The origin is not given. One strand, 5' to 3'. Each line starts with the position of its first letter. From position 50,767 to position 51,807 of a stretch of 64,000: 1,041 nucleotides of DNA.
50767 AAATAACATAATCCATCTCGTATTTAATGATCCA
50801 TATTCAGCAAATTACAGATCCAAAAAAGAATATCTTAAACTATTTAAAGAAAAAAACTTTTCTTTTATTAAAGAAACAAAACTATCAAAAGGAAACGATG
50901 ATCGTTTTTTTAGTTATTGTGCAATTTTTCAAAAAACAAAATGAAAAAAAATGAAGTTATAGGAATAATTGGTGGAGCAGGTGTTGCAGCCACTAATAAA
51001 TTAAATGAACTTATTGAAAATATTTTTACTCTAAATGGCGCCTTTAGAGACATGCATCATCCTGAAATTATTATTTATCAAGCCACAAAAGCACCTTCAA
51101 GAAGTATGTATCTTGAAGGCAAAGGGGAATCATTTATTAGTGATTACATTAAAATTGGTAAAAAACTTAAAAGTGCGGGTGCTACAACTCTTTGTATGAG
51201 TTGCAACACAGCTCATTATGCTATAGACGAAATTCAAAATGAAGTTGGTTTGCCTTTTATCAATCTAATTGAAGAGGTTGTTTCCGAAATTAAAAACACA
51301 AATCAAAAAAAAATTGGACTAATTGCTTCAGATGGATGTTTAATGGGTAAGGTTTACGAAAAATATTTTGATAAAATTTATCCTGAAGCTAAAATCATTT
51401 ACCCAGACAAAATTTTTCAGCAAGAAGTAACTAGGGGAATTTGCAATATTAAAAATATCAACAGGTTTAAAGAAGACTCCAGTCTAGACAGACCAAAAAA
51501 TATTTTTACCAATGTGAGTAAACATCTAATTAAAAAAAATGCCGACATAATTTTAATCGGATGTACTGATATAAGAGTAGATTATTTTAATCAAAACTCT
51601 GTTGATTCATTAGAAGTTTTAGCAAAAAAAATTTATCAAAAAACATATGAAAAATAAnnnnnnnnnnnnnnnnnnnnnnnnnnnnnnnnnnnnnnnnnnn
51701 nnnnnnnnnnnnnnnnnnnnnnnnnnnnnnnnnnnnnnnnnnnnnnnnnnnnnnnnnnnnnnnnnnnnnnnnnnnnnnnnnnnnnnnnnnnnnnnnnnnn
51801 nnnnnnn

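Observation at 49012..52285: CDP-activated amino-alcohol/phospho-alcohol module: SerB-like HAD, LicC-like cytidylyltransferase, two methyltransferases and an Asp/Glu-family racemase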

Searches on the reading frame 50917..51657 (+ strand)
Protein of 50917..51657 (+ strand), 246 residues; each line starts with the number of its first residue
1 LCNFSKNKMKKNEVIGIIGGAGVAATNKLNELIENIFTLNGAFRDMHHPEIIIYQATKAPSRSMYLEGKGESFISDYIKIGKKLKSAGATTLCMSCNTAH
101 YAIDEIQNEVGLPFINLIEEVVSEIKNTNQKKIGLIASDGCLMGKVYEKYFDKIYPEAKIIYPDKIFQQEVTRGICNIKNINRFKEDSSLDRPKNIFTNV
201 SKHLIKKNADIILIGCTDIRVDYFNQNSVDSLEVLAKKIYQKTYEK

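Call 4: search_protein_families(library=pfam, proteins=[window:50917-51657:+], max_evalue=0.01)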
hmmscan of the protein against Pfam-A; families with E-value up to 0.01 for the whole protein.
window:50917-51657:+ (246 aa): 1 family
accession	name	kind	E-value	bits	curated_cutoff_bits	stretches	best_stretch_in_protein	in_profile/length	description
PF01177.27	Asp_Glu_race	-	8.1e-20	71.9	31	1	18-220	4-186/211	Asp/Glu/Hydantoin racemase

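Call 5: search_protein_families(library=ncbifam, proteins=[window:50917-51657:+], max_evalue=0.01)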
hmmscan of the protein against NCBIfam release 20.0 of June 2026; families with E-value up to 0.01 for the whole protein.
window:50917-51657:+ (246 aa): 5 families
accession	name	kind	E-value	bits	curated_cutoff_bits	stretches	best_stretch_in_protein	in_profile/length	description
NF052483.1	racemase_CuyB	equivalog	7.1e-40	137.3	190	1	15-241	1-223/225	cysteate racemase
TIGR00035.1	asp_race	subfamily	9.4e-35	120.3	93.1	1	13-238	3-222/236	amino acid racemase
TIGR00067.1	glut_race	equivalog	2.2e-11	43.7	146.65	1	71-218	42-182/251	glutamate racemase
NF002035.0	PRK00865.1-3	equivalog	2.1e-08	34.1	328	1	77-218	54-186/267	glutamate racemase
NF007569.0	PRK10200.1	equivalog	3e-06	27.1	417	1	80-227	67-208/230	aspartate/glutamate racemase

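Call 10: find_encoding_contigs(protein=window:50917-51657:+, flank=10000, max_places=6)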
Protein window:50917-51657:+ (246 aa): no gene with exactly this product is on record in the collection.

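Call 11: find_encoding_contigs(protein=window:50941-51657:+, flank=10000, max_places=6)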
Protein window:50941-51657:+ (238 aa): 3 contigs read that carry it; 3 places shown.
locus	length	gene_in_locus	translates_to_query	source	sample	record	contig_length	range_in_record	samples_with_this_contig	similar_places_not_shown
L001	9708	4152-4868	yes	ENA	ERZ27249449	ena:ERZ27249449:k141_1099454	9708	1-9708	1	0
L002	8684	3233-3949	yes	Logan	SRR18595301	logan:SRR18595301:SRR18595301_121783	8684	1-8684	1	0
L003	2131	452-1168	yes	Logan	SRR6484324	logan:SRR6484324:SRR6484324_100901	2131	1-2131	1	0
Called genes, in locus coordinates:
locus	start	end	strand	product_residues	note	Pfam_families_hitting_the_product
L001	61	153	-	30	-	-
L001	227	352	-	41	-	-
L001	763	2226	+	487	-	-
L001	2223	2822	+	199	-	PF00702:Hydrolase, PF08282:Hydrolase_3 (faint), PF12710:HAD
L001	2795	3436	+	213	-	PF01128:IspD (weak), PF12804:NTP_transf_3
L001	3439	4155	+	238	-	PF01209:Ubie_methyltran (weak), PF13489:Methyltransf_23 (weak), PF03848:TehB (weak), PF13847:Methyltransf_31, PF08241:Methyltransf_11 (weak), PF08242:Methyltransf_12 (weak), PF13649:Methyltransf_25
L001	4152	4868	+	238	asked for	PF01177:Asp_Glu_race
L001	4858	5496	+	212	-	PF05219:DREV (weak), PF00398:RrnaAD (weak), PF13489:Methyltransf_23 (faint), PF13847:Methyltransf_31 (faint), PF08241:Methyltransf_11 (weak), PF08242:Methyltransf_12 (faint), PF13649:Methyltransf_25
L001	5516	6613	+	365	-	PF00266:Aminotran_5, PF01041:DegT_DnrJ_EryC1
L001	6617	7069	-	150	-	PF25084:LbH_EIF2B (weak), PF25087:GMPPB_C (faint), PF00132:Hexapep, PF14602:Hexapep_2 (weak)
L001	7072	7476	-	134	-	PF00908:dTDP_sugar_isom (weak), PF05523:FdtA, PF14667:Polysacc_synt_C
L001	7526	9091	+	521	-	-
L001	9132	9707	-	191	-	?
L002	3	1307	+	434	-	?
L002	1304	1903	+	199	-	PF00702:Hydrolase, PF08282:Hydrolase_3 (faint), PF12710:HAD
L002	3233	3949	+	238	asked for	PF01177:Asp_Glu_race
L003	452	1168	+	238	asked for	PF01177:Asp_Glu_race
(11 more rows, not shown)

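Call 14: search_solved_structures(query=window:50941-51657:+, max_evalue=0.001)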
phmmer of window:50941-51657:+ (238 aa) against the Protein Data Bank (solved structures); distinct sequences matched with E-value up to 0.001: 15.
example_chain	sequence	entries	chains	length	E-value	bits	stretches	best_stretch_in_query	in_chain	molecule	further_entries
1jfl_A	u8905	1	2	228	1.4e-31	113.1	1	6-228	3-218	ASPARTATE RACEMASE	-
2dx7_A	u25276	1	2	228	2.6e-30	109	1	6-228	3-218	aspartate racemase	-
3s7z_A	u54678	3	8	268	1.5e-14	57.4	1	5-212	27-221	Putative aspartate racemase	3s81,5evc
5b19_A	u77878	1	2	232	8e-11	45.3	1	5-165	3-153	Aspartate racemase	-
2zsk_A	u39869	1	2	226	1.1e-10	44.8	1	7-214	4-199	226aa long hypothetical aspartate racemase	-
5wxx_A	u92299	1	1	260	7.8e-10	42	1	3-141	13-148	McyF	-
3ojc_A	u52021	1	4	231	5.1e-09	39.4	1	5-213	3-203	Putative aspartate/glutamate racemase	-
5xnk_A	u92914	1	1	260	1.4e-08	38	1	3-141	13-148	McyF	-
5wxy_A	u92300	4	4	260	2.5e-08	37.1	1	3-141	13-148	McyF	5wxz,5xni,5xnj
1iu9_A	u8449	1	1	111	5.8e-08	35.9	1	109-213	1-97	aspartate racemase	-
9lyd_Q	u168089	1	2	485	6.5e-07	32.5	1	108-213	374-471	G-protein coupled receptor 3,Aspartate racemase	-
1b73_A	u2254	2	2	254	3.7e-06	30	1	63-144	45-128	GLUTAMATE RACEMASE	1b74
2jfu_A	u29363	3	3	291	1.5e-05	28.1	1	75-152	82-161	GLUTAMATE RACEMASE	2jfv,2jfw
1zuw_A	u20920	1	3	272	1.8e-05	27.8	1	83-152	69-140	glutamate racemase 1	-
2dwu_A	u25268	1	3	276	0.0008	22.4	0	64-146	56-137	Glutamate racemase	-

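Call 52: find_homologous_proteins(query=window:50941-51654:+, max_evalue=0.001)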
Query window:50941-51654:+ (238 aa): 554 proteins with E <= 0.001 among 1067 candidates; the best 120 are listed.
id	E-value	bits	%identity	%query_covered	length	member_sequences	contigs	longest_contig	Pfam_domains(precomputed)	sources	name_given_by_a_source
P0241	1.2e-152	524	100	100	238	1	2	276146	PF01177.28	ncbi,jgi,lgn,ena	ncbi:MAG: amino acid racemase [Candidatus Shapirobacteria bacterium]|jgi:aspartate racemase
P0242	6.4e-134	463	86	100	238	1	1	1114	PF01177.28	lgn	-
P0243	5.8e-124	430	79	100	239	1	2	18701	PF01177.28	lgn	-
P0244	6.6e-118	410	76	100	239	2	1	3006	PF01177.28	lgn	-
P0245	1.2e-110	387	74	92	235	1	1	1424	PF01177.28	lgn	-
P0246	4.4e-105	368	72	96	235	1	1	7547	PF01177.28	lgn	-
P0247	4.2e-102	359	67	92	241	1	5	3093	PF01177.28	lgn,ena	-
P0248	7.7e-101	354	67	99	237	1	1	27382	PF01177.28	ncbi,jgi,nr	ncbi:MAG: amino acid racemase [Bacteroidales bacterium]|jgi:aspartate racemase|nr:amino acid racemas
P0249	9.6e-101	354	68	97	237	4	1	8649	PF01177.28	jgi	-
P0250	4.9e-100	352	67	97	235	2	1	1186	PF01177.28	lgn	-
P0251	5.6e-98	345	68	96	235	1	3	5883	PF01177.28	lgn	-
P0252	1.0e-97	344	67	98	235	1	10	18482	PF01177.28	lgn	-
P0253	1.4e-97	344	67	95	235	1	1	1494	PF01177.28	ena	-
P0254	2.5e-97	343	69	95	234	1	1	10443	PF01177.28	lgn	-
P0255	3.4e-97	343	62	100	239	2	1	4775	PF01177.28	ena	-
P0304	2.6e-90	320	66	97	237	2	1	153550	PF01177.28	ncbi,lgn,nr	ncbi:aspartate/glutamate racemase family protein [Campylobacter lari]|nr:aspartate/glutamate racemas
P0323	5.4e-89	316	59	92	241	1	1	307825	PF01177.28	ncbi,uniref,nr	ncbi:amino acid racemase [Helicobacter sp. MIT 21-1697]|uniref:aspartate/glutamate racemase family p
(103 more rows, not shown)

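Call 53: find_encoding_contigs(protein=P0304, flank=10000, max_places=1)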
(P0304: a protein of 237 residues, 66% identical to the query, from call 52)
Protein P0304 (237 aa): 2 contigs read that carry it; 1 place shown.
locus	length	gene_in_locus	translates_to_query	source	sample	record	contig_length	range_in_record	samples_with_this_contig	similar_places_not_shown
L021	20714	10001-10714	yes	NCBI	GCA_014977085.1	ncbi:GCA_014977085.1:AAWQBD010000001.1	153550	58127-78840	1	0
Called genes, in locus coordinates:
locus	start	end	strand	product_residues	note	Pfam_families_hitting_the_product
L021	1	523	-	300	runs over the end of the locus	PF00291:PALP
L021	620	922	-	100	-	PF00216:Bac_DNA_binding, PF18291:HU-HIG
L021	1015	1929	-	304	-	PF01075:Glyco_transf_9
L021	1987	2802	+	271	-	PF00535:Glycos_transf_2, PF10111:Glyco_tranf_2_2 (weak), PF13641:Glyco_tranf_2_3 (weak)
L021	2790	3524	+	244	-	PF01755:Glyco_transf_25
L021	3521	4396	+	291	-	PF00483:NTP_transferase, PF12804:NTP_transf_3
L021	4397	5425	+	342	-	PF00106:adh_short (faint), PF01073:3Beta_HSD, PF01370:Epimerase, PF02719:Polysacc_synt_2, PF04321:RmlD_sub_bind, PF07993:NAD_binding_4, PF16363:GDP_Man_Dehyd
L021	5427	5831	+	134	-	PF05523:FdtA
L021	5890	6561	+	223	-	PF07021:MetW (faint), PF13489:Methyltransf_23, PF13649:Methyltransf_25 (faint), PF08241:Methyltransf_11, PF08242:Methyltransf_12 (weak)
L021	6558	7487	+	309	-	-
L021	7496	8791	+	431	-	PF04464:Glyphos_transf (weak)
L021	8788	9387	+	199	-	PF00702:Hydrolase, PF06888:Put_Phosphatase (faint), PF08282:Hydrolase_3 (faint), PF12710:HAD, PF13419:HAD_2 (weak)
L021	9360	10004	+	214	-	PF01128:IspD (weak), PF12804:NTP_transf_3, PF20202:DUF6564 (weak)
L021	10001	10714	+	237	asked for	PF01177:Asp_Glu_race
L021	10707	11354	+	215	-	PF05891:Methyltransf_PK (weak), PF05219:DREV (faint), PF13489:Methyltransf_23 (weak), PF13649:Methyltransf_25 (weak)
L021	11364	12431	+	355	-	PF00535:Glycos_transf_2, PF10111:Glyco_tranf_2_2, PF13641:Glyco_tranf_2_3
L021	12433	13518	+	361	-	PF01041:DegT_DnrJ_EryC1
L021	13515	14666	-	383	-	PF00535:Glycos_transf_2, PF13641:Glyco_tranf_2_3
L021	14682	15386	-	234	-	PF00535:Glycos_transf_2, PF10111:Glyco_tranf_2_2 (weak), PF13641:Glyco_tranf_2_3 (weak)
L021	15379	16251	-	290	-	PF03279:Lip_A_acyltrans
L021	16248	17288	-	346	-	PF01075:Glyco_transf_9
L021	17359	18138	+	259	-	PF03104:DNA_pol_B_exo1 (weak), PF10108:DNA_pol_B_exo2, PF13482:RNase_H_2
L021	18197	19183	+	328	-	PF01073:3Beta_HSD, PF01370:Epimerase, PF02719:Polysacc_synt_2, PF04321:RmlD_sub_bind, PF05368:NmrA, PF07993:NAD_binding_4, PF13460:NAD_binding_10, PF16363:GDP_Man_Dehyd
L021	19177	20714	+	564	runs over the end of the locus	PF00664:ABC_membrane, PF00005:ABC_tran, PF02463:SMC_N (weak), PF13555:AAA_29 (weak)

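Call 54: find_encoding_contigs(protein=P0323, flank=10000, max_places=1)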
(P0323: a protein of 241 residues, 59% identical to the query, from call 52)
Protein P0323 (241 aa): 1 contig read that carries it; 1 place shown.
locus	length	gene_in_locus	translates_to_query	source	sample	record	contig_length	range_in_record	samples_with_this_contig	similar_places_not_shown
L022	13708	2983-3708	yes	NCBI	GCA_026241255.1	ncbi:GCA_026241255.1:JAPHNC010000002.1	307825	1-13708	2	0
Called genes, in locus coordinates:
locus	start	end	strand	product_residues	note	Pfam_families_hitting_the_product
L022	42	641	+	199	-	PF00702:Hydrolase, PF08282:Hydrolase_3 (faint), PF12710:HAD, PF13419:HAD_2 (faint)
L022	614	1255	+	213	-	PF01128:IspD (weak), PF12804:NTP_transf_3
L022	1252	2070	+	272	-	PF13489:Methyltransf_23, PF13847:Methyltransf_31, PF08241:Methyltransf_11, PF08242:Methyltransf_12, PF13649:Methyltransf_25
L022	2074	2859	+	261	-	PF04055:Radical_SAM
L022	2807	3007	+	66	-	-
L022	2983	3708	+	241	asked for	PF01177:Asp_Glu_race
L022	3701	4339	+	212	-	PF00398:RrnaAD (weak), PF13489:Methyltransf_23, PF13649:Methyltransf_25, PF13847:Methyltransf_31 (weak), PF08241:Methyltransf_11, PF08242:Methyltransf_12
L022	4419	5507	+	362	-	PF00535:Glycos_transf_2, PF10111:Glyco_tranf_2_2, PF13641:Glyco_tranf_2_3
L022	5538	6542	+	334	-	PF01531:Glyco_transf_11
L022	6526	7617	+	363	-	PF01041:DegT_DnrJ_EryC1, PF00155:Aminotran_1_2 (faint), PF01053:Cys_Met_Meta_PP (weak)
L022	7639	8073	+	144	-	-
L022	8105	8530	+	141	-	PF01531:Glyco_transf_11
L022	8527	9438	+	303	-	PF08759:GT-D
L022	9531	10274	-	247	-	PF11186:DUF2972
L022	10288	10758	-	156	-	-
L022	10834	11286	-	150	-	-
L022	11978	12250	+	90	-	-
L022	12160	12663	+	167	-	-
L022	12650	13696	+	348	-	PF00535:Glycos_transf_2, PF13641:Glyco_tranf_2_3 (weak)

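Call 56: search_solved_structures(query=window:50941-51654:+, max_evalue=1e-10, show_alignments=3)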
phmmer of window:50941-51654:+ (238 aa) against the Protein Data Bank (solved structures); distinct sequences matched with E-value up to 1e-10: 4.
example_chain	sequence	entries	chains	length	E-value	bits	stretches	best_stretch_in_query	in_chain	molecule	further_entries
1jfl_A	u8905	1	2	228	1.4e-31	113.1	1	6-228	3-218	ASPARTATE RACEMASE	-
2dx7_A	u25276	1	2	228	2.6e-30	109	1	6-228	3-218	aspartate racemase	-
3s7z_A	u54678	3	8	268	1.5e-14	57.4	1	5-212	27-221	Putative aspartate racemase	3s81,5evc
5b19_A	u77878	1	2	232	8e-11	45.3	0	5-165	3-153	Aspartate racemase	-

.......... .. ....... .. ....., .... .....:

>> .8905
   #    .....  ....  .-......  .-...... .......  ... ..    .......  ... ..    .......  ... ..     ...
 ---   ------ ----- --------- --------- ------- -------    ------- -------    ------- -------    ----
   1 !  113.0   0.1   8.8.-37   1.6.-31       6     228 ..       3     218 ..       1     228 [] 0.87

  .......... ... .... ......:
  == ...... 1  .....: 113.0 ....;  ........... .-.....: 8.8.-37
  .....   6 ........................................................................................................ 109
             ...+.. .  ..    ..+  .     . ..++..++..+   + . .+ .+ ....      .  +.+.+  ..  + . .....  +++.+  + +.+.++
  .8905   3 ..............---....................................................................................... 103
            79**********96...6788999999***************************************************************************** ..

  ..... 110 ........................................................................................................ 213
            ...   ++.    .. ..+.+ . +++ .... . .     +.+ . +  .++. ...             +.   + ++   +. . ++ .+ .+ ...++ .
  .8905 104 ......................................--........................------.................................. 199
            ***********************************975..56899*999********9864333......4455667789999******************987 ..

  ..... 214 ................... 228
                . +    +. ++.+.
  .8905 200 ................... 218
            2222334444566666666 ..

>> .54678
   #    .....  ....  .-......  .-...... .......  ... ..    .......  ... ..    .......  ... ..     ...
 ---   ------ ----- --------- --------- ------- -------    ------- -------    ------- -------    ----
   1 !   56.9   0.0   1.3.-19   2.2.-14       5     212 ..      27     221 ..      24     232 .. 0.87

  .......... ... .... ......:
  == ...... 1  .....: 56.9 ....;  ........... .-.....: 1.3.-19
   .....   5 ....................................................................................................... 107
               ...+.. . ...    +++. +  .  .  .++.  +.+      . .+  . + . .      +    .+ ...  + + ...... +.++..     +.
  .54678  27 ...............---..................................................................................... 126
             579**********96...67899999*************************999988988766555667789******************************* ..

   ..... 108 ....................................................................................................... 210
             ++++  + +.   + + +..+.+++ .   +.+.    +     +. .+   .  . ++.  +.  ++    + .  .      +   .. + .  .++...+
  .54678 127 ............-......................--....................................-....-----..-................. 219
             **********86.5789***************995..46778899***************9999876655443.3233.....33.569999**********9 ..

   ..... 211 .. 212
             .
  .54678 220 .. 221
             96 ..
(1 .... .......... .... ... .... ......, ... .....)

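Call 63: find_related_loci(query=window:50941-51654:+, collection=metagenome_contigs, flank=7000)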
Query window:50941-51654:+ (238 aa) in metagenome_contigs; peptide patterns used: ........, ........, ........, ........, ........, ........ (x = any residue, [..] = any of these).
393 stretches matched a pattern; 7 encode a relative of the query (tblastn E <= 1e-3); 7 distinct loci.
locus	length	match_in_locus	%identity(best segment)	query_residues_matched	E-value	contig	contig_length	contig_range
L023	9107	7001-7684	67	6-231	3e-103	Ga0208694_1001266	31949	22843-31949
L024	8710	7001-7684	67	6-231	3e-103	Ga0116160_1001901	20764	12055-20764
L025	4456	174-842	67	13-235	1e-100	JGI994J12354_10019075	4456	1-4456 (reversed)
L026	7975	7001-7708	57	1-232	1e-88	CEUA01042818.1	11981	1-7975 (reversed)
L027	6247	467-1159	58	1-227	9e-88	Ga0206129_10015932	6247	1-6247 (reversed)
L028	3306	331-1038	56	1-232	3e-87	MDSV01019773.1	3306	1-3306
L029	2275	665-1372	56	1-232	2e-89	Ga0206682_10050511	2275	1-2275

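Call 70: search_protein_families(library=pfam, proteins=[L025:1544-2236:+, L021:6558-7487:+, L021:5890-6561:+, L022:2074-2859:+], max_evalue=0.001)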
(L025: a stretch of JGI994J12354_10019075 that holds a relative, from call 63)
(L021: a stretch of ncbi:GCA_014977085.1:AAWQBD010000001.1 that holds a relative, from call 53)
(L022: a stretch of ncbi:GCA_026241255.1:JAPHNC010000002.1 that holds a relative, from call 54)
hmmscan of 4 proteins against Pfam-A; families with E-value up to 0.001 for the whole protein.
L025:1544-2236:+ (230 aa): 1 family
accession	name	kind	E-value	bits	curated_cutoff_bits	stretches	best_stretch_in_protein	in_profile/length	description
PF04991.19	LicD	-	1.1e-07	32.7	22.6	1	57-87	8-38/227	LicD family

L021:6558-7487:+ (309 aa): 1 family
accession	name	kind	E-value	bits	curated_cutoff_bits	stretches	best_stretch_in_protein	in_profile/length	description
PF13480.13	Acetyltransf_6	-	0.0002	21.9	22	1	206-278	64-139/143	Acetyltransferase (GNAT) domain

L021:5890-6561:+ (223 aa): 7 families
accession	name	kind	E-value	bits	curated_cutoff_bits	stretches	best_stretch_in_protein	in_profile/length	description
PF13489.12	Methyltransf_23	-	1.4e-09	38.4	27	1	8-129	12-124/164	Methyltransferase domain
PF08241.18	Methyltransf_11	-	9.9e-08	33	21.2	1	22-113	1-93/95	Methyltransferase domain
PF13847.12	Methyltransf_31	-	3.6e-06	27.2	27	1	19-119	5-113/145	Methyltransferase domain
PF08242.18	Methyltransf_12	-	5.3e-06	27.5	30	1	22-112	1-97/98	Methyltransferase domain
PF07021.18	MetW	-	8.6e-06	26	21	1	19-113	15-108/193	Methionine biosynthesis protein MetW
PF13649.12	Methyltransf_25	-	1.5e-05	26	27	1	21-106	1-92/97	Methyltransferase domain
PF05219.18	DREV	-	0.00031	20.4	26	1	14-110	91-181/265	DREV methyltransferase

L022:2074-2859:+ (261 aa): 1 family
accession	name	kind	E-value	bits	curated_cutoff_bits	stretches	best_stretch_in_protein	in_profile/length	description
PF04055.27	Radical_SAM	-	9.4e-09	36.1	29.5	1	44-143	5-108/166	Radical SAM superfamily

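Call 102: search_dna_similar(query=window:50941-51654:+, collection=plasmids, mode=protein, max_evalue=1e-20, max_rows=10)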
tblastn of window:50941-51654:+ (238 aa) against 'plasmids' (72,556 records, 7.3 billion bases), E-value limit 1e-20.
Records with a match: 3; places in all: 3; records where one place covers at least 80% of the query: 3.
Best place of each record, by identity: <60% 3.
By first word of the organism name: Priestia 3.
By predicted mobility (MOB-suite, as given by PLSDB): mobilizable 2; non-mobilizable 1.
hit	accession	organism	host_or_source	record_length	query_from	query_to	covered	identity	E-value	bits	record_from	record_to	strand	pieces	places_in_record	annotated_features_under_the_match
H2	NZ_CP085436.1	Priestia megaterium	single cell,soil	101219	23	231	88%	30.7%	4e-21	99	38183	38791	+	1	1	amino acid racemase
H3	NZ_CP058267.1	Priestia megaterium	cell culture,potash salt dump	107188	23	237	90%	29.4%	9e-21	98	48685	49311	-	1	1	amino acid racemase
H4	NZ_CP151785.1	Priestia megaterium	whole organism,soil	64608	23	231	88%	30.2%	4e-21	99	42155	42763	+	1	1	amino acid racemase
